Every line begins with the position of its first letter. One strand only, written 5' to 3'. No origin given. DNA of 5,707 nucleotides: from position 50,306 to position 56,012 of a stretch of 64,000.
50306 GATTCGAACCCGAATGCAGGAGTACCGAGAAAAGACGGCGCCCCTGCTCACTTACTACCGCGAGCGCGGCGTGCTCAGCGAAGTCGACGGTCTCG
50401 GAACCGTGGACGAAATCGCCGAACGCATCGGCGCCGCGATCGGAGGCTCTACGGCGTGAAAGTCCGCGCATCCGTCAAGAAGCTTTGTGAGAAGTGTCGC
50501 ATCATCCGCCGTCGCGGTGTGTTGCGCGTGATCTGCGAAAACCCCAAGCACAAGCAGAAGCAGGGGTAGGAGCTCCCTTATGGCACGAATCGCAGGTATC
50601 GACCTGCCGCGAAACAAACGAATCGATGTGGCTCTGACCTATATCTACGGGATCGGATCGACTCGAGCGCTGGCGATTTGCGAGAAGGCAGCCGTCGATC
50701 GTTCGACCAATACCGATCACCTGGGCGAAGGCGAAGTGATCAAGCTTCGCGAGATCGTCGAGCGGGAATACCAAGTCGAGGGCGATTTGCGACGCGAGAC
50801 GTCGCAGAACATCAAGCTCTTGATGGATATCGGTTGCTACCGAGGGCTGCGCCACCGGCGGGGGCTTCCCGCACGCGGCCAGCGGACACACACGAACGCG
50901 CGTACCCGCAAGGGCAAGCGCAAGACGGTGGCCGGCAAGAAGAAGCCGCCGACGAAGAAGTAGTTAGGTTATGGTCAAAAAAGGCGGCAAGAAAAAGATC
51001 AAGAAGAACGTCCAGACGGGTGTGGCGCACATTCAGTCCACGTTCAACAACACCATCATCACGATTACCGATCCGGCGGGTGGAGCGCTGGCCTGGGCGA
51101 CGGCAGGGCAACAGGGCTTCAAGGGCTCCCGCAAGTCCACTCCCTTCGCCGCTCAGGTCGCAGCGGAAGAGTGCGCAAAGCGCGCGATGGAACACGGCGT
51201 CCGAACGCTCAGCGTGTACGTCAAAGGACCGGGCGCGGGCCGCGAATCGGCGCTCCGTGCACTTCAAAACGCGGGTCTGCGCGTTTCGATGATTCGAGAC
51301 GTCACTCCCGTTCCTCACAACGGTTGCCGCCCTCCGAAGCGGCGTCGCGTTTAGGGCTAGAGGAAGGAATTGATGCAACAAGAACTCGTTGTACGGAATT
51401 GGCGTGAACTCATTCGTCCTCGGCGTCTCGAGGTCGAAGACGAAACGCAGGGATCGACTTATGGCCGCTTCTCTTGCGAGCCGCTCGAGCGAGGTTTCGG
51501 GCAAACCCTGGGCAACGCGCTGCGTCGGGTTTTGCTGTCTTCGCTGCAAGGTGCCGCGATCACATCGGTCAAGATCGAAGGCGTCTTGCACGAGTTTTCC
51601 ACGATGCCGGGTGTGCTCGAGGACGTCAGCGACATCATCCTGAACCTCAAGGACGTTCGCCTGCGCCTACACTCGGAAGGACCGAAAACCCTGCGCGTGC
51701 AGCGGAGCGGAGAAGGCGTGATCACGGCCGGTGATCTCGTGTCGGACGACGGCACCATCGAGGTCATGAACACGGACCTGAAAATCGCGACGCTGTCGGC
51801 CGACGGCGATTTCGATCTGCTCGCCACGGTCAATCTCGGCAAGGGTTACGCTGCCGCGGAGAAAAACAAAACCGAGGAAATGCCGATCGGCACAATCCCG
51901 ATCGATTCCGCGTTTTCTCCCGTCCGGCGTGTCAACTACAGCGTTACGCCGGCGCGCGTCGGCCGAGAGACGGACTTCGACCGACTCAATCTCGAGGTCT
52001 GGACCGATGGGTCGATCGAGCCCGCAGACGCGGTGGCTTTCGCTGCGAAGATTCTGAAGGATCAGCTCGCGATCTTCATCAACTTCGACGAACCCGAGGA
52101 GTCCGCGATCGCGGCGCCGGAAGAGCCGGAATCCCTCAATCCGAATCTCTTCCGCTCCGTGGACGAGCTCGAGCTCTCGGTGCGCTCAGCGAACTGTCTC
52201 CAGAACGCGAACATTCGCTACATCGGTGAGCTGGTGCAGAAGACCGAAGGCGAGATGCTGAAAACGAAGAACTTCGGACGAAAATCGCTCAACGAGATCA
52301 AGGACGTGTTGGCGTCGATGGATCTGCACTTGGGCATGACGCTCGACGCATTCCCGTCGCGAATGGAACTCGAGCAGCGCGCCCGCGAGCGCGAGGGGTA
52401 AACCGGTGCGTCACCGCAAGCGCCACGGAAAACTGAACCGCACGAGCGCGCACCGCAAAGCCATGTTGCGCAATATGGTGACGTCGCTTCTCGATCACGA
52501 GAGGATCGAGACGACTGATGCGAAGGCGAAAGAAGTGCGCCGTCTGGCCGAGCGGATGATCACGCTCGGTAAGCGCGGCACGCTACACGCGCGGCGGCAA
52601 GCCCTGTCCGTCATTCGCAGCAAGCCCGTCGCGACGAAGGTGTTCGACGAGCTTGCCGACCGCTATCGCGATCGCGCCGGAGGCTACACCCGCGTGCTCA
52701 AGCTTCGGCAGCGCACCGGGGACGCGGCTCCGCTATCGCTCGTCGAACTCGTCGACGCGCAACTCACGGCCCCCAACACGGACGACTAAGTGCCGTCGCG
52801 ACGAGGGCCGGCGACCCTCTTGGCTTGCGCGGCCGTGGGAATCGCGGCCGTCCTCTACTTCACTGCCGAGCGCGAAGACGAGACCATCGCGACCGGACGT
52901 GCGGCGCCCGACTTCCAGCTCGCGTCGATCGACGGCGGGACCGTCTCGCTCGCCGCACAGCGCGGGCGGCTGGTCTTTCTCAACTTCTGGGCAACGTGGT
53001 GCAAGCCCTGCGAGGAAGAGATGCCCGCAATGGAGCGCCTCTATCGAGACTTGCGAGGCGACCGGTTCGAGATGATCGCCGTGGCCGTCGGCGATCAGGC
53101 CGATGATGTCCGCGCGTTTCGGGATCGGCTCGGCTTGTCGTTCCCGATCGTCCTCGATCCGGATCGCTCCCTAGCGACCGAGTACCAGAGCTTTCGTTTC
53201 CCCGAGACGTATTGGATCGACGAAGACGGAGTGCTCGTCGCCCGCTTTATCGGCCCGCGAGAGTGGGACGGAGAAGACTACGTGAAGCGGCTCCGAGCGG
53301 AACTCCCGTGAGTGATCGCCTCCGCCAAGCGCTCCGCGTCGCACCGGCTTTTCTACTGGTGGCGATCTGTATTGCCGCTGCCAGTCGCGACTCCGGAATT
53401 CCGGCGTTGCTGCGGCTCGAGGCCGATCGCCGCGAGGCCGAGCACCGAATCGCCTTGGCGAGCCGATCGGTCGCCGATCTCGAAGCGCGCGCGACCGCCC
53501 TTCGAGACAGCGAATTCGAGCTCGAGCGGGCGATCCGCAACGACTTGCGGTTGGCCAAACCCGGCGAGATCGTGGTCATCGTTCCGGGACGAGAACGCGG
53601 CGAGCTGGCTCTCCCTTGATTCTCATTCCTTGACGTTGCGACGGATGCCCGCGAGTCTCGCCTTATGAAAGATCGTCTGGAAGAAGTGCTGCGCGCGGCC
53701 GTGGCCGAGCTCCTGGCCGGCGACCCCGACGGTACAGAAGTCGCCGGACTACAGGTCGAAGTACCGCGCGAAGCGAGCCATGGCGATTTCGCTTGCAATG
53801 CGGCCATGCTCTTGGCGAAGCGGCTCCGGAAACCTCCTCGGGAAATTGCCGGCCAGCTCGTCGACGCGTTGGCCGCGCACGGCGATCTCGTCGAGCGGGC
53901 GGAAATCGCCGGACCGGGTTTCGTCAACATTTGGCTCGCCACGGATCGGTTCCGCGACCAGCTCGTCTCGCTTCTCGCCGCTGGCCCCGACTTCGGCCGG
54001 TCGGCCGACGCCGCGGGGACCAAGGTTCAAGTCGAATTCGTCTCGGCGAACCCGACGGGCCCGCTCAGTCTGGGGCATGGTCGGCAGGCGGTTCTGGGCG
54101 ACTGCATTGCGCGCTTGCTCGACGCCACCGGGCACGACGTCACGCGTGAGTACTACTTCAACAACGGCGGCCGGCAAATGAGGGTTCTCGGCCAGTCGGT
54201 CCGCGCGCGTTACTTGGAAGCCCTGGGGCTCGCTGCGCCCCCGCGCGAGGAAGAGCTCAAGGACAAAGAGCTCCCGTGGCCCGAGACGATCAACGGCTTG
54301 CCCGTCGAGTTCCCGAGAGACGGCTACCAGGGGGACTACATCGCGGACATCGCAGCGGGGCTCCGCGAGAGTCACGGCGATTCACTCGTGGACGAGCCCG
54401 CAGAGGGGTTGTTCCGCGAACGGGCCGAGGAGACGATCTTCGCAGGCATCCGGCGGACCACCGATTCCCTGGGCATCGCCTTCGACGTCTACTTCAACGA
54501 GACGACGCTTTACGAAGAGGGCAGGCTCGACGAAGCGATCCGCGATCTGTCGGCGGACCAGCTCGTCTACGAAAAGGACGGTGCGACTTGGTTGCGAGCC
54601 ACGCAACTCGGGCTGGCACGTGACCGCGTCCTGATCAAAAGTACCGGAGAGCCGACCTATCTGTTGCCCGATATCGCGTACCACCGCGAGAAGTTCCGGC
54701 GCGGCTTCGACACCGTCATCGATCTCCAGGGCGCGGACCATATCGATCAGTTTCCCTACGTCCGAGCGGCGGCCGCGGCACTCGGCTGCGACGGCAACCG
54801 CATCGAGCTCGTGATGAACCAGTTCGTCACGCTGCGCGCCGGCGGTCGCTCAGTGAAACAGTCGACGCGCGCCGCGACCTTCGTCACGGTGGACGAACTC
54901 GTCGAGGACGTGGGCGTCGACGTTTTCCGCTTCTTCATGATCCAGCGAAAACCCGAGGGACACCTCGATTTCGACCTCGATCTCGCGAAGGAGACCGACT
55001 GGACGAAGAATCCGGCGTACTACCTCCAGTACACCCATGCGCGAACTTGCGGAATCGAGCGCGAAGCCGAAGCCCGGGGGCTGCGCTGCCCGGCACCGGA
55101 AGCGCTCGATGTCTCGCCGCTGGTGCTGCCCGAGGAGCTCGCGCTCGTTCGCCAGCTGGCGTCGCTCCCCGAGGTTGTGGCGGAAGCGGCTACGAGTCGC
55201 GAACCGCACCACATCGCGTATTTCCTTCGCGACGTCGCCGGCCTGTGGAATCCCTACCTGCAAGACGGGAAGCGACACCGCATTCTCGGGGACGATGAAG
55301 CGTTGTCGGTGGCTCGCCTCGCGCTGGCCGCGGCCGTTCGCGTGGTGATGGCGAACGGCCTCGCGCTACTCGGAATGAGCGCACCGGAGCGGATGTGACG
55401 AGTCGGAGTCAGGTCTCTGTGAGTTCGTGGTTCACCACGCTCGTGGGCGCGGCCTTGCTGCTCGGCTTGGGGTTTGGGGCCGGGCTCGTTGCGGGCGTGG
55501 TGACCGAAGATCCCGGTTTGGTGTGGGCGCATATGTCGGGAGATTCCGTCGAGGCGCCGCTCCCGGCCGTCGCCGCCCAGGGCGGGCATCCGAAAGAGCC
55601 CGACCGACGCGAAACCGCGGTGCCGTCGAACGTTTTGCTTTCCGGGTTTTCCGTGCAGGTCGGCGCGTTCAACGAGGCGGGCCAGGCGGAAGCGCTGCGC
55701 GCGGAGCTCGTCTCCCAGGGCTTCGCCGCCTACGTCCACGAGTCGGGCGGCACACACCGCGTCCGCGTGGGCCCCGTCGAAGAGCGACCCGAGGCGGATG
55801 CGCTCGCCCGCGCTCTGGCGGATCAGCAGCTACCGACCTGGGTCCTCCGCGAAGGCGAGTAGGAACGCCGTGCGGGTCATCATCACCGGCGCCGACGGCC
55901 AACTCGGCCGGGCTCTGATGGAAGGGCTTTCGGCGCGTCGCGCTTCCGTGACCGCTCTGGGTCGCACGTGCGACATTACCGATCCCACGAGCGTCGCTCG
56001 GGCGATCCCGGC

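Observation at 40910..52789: Canonical S10-spc-alpha ribosomal cluster seamlessly lacks rplC (L3), rplX (L24), rpsN (S14) and rpsD (S4)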

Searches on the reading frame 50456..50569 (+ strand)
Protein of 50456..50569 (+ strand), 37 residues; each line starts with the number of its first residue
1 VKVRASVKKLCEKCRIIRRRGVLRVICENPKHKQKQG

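Call 40: find_encoding_contigs(protein=window:50456-50569:+, flank=6000, max_places=10)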
Protein window:50456-50569:+ (37 aa): 1 contig read that carries it; 1 place shown.
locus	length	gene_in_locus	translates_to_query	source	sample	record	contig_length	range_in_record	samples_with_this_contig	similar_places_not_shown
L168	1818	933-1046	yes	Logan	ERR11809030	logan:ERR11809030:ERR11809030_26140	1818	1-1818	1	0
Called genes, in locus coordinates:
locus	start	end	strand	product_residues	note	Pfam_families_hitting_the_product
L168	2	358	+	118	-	?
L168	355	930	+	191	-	PF13238:AAA_18 (weak), PF13671:AAA_33, PF00406:ADK, PF13207:AAA_17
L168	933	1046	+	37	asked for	PF00444:Ribosomal_L36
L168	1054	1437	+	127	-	PF00416:Ribosomal_S13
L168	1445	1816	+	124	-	?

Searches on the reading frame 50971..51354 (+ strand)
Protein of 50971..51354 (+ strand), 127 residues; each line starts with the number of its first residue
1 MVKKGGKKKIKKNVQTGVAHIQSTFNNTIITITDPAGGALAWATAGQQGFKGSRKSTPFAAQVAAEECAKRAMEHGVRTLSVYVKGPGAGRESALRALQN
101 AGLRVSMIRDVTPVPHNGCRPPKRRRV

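Call 46: search_protein_families(library=pfam, proteins=[window:50971-51354:+], max_evalue=0.01)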
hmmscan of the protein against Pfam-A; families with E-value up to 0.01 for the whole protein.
window:50971-51354:+ (127 aa): 1 family
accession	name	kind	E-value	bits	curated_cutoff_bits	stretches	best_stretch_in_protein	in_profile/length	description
PF00411.24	Ribosomal_S11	-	3.1e-50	169.6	25.1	1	17-126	1-110/110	Ribosomal protein S11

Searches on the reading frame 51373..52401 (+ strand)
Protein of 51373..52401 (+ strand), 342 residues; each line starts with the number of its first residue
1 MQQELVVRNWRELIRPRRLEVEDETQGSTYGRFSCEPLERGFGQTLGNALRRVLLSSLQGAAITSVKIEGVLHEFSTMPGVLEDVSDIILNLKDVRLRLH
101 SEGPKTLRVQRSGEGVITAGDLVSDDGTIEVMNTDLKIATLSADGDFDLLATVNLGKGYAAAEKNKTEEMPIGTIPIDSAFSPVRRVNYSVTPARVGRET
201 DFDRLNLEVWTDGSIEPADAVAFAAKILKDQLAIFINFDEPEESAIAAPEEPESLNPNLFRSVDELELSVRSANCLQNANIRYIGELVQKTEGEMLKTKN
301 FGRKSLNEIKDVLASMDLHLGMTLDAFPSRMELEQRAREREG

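Call 18: find_related_loci(query=window:51373-52401:+, collection=metagenome_contigs, flank=10000)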
Query window:51373-52401:+ (342 aa) in metagenome_contigs; peptide patterns used: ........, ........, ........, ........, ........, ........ (x = any residue, [..] = any of these).
600 stretches matched a pattern (row limit reached: there are more); 599 encode a relative of the query (tblastn E <= 1e-3); the best 80 are kept; 80 distinct loci.
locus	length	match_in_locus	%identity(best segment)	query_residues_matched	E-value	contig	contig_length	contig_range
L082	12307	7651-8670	76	1-341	4e-176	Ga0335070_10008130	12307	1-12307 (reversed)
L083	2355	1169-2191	72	1-342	0e+0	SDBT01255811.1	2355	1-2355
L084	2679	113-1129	77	2-341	5e-180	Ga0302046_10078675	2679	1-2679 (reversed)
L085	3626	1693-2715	71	1-341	1e-175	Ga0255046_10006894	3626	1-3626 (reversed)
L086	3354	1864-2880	72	3-342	1e-176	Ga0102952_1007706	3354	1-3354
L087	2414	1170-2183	73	3-341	4e-180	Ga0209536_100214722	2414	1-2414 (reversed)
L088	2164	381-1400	73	1-342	3e-180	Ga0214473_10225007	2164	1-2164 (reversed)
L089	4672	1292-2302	74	2-341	2e-169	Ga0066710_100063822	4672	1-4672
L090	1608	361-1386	71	1-342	4e-180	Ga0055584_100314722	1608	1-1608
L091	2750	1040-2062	71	1-341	2e-170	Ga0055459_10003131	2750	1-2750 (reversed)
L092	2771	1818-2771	75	1-318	2e-170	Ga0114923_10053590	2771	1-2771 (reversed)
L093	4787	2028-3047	74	1-341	9e-164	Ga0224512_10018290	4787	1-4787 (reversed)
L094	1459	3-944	74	29-342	1e-173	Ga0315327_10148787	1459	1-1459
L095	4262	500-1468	65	6-328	2e-143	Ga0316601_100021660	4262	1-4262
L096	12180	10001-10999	62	8-341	2e-140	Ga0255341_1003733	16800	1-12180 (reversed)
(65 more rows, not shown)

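Call 46: search_protein_families(library=pfam, proteins=[window:51373-52401:+], max_evalue=0.01)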
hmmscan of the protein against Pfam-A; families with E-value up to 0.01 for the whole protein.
window:51373-52401:+ (342 aa): 3 families
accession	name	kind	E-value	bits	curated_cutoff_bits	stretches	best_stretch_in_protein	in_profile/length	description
PF01000.31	RNA_pol_A_bac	-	1.2e-30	106.6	33.9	1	66-182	1-119/119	RNA polymerase Rpb3/RpoA insert domain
PF03118.21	RNA_pol_A_CTD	-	3.5e-27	94.4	23.8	1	253-314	5-66/67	Bacterial RNA polymerase, alpha chain C terminal domain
PF01193.29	RNA_pol_L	-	5.3e-26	90.6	24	1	36-232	1-74/74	RNA polymerase Rpb3/Rpb11 dimerisation domain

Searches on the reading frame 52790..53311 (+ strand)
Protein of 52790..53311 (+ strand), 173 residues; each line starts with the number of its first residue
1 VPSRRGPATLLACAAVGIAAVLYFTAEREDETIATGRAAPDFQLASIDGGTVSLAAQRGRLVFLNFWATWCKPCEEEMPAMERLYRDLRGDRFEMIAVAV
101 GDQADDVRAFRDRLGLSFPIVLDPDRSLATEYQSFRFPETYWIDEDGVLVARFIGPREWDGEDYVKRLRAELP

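Call 46: search_protein_families(library=pfam, proteins=[window:52790-53311:+], max_evalue=0.01)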
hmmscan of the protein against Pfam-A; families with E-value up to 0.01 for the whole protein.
window:52790-53311:+ (173 aa): 7 families
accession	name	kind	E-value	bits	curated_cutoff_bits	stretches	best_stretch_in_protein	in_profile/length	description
PF00578.27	AhpC-TSA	-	2.3e-29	102.3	26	1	36-151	2-123/124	AhpC/TSA family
PF08534.16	Redoxin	-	9.3e-24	84.3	26.6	1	35-160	2-139/148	Redoxin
PF13905.12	Thioredoxin_8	-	1.6e-10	41.6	27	1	59-147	1-92/94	Thioredoxin-like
PF00085.26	Thioredoxin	-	2.7e-05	24.5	23.5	1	59-105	18-63/103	Thioredoxin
PF13098.12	Thioredoxin_2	-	3e-05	24.8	27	1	55-155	1-93/104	Thioredoxin-like domain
PF13911.12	AhpC-TSA_2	-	0.0021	18.8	27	1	84-128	5-48/114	AhpC/TSA antioxidant enzyme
PF02630.20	SCO1-SenC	-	0.0021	18.5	22.8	1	40-111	2-76/134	SCO1/SenC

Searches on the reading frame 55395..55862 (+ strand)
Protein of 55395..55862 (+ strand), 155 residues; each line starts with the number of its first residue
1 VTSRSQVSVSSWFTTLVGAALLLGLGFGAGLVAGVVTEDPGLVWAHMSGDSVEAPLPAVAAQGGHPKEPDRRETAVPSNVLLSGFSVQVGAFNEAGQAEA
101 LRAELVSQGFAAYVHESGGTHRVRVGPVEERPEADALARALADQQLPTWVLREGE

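Call 46: search_protein_families(library=pfam, proteins=[window:55395-55862:+], max_evalue=0.01)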
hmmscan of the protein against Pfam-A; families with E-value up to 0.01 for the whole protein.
window:55395-55862:+ (155 aa): 1 family
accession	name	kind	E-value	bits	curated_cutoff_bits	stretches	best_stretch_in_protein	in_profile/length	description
PF05036.18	SPOR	-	1.1e-16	61.3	21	1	83-151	3-75/76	SPOR domain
